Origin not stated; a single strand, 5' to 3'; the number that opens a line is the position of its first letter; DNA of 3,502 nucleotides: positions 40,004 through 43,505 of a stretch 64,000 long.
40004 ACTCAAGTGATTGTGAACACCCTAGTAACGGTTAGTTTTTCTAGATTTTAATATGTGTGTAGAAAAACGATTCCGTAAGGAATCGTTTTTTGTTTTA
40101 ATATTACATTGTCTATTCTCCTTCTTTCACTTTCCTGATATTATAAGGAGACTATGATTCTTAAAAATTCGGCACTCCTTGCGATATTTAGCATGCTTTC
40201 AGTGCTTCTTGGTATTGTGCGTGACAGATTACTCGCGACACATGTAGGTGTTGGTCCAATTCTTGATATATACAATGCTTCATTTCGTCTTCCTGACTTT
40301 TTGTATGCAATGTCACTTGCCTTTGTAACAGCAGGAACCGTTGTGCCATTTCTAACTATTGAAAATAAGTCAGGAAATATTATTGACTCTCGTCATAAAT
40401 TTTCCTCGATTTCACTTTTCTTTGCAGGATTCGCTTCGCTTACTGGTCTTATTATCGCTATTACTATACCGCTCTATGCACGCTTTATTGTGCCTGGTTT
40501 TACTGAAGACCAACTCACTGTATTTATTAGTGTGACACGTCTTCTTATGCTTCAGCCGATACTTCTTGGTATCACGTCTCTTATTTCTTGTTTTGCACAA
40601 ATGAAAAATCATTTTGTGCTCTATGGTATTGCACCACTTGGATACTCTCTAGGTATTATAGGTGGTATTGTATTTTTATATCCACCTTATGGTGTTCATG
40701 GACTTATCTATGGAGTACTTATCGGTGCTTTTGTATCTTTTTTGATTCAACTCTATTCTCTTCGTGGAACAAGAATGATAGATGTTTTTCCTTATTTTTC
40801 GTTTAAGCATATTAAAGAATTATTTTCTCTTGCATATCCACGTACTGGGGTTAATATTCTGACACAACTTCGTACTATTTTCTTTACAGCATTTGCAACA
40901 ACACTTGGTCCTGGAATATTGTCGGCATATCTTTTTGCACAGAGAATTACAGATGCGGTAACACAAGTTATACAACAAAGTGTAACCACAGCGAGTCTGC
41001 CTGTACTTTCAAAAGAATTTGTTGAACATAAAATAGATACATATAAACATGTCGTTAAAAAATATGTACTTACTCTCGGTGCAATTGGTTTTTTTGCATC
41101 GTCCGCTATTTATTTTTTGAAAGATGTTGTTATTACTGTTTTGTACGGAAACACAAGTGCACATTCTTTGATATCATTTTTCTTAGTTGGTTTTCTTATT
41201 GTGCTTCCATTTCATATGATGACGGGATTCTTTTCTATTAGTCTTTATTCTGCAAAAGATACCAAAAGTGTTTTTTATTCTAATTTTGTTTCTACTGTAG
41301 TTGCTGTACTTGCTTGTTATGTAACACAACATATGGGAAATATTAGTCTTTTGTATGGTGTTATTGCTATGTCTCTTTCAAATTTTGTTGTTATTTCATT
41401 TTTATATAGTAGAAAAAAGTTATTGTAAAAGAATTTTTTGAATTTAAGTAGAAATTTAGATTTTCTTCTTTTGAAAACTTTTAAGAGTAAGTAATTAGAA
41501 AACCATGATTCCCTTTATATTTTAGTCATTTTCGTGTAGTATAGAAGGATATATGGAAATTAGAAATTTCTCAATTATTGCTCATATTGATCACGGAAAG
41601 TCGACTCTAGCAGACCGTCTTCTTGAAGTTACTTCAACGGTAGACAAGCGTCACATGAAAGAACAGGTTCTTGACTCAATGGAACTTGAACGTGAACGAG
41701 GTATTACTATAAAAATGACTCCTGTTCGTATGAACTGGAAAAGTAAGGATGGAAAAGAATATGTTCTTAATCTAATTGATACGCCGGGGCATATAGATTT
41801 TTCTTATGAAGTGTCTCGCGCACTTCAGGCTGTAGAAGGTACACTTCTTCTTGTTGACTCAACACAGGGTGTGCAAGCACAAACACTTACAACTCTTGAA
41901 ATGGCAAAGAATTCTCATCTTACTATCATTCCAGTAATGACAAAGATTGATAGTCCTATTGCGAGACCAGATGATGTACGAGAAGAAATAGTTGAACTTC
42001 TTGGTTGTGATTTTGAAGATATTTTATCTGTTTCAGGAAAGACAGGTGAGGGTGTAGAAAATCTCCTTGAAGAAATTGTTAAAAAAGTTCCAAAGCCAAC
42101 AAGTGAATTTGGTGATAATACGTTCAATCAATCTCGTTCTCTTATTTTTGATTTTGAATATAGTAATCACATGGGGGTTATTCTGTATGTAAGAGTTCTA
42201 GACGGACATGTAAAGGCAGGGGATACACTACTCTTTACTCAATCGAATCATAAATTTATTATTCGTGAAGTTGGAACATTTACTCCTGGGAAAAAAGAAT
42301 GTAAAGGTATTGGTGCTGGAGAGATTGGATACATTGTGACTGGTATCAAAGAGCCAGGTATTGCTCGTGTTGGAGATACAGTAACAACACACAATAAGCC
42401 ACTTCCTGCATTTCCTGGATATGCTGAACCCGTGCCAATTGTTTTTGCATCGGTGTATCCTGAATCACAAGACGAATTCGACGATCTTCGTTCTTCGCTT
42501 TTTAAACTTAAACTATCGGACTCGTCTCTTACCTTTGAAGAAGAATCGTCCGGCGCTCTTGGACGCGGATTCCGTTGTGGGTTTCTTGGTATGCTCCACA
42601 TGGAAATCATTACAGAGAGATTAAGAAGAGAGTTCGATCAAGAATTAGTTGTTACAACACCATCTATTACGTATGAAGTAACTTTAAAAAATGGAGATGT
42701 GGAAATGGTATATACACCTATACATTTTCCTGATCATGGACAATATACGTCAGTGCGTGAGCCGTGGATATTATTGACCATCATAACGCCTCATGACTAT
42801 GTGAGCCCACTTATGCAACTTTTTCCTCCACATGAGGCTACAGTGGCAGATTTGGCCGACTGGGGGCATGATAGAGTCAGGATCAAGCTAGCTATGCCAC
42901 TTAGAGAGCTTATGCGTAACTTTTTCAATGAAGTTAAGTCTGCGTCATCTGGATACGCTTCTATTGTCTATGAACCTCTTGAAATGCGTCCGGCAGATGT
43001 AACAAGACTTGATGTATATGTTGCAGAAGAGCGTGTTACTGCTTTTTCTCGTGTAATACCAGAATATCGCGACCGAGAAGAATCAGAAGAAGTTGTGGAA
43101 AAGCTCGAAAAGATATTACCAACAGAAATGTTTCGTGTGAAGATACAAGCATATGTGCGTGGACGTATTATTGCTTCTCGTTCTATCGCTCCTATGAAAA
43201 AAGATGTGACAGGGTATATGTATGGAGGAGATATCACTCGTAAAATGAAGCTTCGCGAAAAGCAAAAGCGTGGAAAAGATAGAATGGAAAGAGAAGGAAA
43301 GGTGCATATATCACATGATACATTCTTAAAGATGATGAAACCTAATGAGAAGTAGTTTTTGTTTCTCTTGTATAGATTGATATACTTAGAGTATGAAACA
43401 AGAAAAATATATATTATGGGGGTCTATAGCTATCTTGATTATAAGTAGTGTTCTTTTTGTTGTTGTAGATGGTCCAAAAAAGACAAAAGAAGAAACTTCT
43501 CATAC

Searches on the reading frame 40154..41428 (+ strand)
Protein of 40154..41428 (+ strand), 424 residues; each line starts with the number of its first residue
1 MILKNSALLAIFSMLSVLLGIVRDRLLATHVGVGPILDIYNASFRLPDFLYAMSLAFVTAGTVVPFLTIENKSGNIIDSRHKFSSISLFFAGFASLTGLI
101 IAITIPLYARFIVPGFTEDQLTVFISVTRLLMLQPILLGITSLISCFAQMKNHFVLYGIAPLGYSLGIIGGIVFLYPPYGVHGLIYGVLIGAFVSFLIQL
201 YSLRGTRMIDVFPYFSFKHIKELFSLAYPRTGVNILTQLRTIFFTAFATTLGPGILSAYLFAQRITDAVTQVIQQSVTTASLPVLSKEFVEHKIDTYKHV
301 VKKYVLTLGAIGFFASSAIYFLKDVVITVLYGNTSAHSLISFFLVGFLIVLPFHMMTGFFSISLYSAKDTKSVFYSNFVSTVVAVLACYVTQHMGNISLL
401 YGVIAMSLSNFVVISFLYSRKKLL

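Call 13: search_protein_families(library=pfam, proteins=[window:40154-41428:+], max_evalue=0.01)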
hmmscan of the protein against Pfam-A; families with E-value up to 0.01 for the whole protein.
window:40154-41428:+ (424 aa): 2 families
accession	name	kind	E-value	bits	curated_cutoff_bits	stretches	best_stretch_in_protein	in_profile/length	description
PF03023.19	MurJ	-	8.9e-35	120.6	27.4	1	28-420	2-398/451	Lipid II flippase MurJ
PF01554.23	MatE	-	7.5e-10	39.2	24.9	1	232-390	4-161/161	MatE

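Call 22: find_encoding_contigs(protein=window:40154-41428:+, flank=10000, max_places=10)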
Protein window:40154-41428:+ (424 aa): 2 contigs read that carry it; 2 places shown.
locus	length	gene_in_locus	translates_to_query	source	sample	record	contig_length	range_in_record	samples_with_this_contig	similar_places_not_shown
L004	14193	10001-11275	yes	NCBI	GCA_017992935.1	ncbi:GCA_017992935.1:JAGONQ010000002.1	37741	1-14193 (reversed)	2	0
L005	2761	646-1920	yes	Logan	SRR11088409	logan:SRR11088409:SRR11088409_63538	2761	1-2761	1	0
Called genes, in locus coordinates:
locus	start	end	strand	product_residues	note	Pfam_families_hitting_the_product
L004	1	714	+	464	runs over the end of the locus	PF02874:ATP-synt_ab_N, PF00006:ATP-synt_ab, PF22919:ATP-synt_VA_C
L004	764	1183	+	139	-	PF02823:ATP-synt_DE_N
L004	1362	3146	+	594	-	PF00009:GTP_EFTU, PF01926:MMR_HSR1, PF22042:EF-G_D2, PF03144:GTP_EFTU_D2, PF00679:EFG_C, PF21018:BipA_C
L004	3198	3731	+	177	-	PF02643:DUF192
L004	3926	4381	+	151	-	-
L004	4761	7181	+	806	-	PF01471:PG_binding_1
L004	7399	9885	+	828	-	PF01471:PG_binding_1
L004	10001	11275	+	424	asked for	PF03023:MurJ, PF01554:MatE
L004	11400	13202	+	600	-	PF00009:GTP_EFTU, PF03144:GTP_EFTU_D2 (weak), PF14492:EFG_III (weak), PF00679:EFG_C, PF06421:LepA_C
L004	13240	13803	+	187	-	-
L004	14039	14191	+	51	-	?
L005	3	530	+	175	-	?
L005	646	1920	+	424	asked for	PF03023:MurJ, PF01554:MatE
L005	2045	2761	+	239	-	?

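Call 46: list_cluster_members(proteins=[P0001, window:34914-37334:+, window:40154-41428:+])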
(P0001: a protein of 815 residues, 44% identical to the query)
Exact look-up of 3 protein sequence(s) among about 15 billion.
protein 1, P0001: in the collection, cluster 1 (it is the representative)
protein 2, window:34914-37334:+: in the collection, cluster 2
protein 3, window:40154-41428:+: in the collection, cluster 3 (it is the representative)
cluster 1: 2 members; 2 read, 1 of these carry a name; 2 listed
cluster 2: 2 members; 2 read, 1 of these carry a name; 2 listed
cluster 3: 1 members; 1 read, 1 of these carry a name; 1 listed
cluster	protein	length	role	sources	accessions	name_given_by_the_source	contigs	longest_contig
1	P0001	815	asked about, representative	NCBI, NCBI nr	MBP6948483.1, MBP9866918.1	MAG: peptidoglycan-binding protein [Candidatus Pacebacteria bacterium] | peptidoglycan-binding protein [Candidatus Paceibacterota bacterium]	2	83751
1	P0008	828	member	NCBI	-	-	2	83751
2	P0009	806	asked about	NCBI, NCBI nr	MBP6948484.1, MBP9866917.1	MAG: peptidoglycan-binding protein [Candidatus Pacebacteria bacterium] | peptidoglycan-binding protein [Candidatus Paceibacterota bacterium]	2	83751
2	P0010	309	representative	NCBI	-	-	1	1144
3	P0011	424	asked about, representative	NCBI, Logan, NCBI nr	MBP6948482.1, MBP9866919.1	MAG: hypothetical protein KBC41_02465 [Candidatus Pacebacteria bacterium] | hypothetical protein [Candidatus Paceibacterota bacterium]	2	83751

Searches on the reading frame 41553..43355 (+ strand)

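Call 49: search_protein_families(library=pfam, proteins=[window:41553-43355:+], max_evalue=0.00001)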
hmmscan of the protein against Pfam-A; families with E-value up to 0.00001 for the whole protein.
window:41553-43355:+ (600 aa): 5 families
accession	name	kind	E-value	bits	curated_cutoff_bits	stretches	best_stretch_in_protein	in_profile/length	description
PF00009.33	GTP_EFTU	-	5.1e-53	179.9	26.5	1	2-180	2-187/188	Elongation factor Tu GTP binding domain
PF06421.17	LepA_C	-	4.1e-31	107.7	29.7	1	491-596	2-107/107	GTP-binding protein LepA C-terminus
PF00679.30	EFG_C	-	5.1e-13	49.3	27.9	1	401-482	2-82/89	Elongation factor G C-terminus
PF03144.31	GTP_EFTU_D2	-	4.4e-07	30.7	30.3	1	208-278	1-73/73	Elongation factor Tu domain 2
PF14492.12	EFG_III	-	7e-06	26.4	27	0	293-367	2-73/75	Elongation Factor G, domain III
